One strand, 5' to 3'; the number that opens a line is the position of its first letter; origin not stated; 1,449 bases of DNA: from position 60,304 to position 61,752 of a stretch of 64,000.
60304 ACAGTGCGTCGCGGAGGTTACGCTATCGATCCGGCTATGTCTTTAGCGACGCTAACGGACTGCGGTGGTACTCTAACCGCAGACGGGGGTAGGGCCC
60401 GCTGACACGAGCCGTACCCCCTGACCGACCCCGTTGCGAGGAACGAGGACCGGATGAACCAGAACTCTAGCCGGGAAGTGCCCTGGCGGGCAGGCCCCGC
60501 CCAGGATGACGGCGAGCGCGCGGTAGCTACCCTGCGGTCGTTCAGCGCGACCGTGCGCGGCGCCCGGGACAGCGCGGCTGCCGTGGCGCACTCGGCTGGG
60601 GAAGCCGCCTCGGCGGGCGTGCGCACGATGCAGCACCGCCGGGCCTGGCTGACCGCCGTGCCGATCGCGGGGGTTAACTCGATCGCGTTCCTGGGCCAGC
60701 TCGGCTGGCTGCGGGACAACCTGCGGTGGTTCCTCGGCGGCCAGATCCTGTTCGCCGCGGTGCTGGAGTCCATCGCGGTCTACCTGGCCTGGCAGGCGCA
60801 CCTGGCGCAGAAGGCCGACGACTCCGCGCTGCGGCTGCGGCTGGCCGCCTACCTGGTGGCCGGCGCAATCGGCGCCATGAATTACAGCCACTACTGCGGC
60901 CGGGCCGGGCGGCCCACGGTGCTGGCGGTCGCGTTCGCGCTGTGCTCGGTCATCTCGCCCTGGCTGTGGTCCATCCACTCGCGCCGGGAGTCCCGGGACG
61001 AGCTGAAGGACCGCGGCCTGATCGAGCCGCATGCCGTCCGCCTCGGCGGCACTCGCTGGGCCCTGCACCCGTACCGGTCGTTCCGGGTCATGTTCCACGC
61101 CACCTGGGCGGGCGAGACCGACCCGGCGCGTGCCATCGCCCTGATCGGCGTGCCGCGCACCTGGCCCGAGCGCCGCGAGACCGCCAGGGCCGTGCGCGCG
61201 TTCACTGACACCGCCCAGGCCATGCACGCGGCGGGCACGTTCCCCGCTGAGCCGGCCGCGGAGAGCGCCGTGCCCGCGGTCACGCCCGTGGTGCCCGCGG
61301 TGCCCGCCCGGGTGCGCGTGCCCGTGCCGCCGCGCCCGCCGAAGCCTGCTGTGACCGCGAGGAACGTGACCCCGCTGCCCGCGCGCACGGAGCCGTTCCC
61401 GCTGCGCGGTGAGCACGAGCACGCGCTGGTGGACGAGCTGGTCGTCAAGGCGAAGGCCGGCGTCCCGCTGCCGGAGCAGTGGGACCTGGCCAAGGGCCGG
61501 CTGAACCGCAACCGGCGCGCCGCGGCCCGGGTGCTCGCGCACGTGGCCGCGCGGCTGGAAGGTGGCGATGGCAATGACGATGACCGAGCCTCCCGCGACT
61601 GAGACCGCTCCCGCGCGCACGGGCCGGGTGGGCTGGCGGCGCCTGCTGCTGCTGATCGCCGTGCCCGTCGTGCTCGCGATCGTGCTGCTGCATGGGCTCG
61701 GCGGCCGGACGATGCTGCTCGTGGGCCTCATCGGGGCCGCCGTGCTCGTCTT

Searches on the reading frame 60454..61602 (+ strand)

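Call 9: search_protein_families(library=pfam, proteins=[window:60454-61602:+], max_evalue=0.01)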
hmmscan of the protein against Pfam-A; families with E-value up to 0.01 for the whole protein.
window:60454-61602:+ (382 aa): 0 families

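Call 10: search_protein_families(library=phrogs, proteins=[window:60454-61602:+], max_evalue=0.01)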
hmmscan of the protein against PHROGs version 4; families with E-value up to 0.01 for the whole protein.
window:60454-61602:+ (382 aa): 1 family
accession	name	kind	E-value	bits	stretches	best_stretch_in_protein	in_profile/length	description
phrog_10376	-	unknown function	2.1e-08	34.7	1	101-213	52-163/303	-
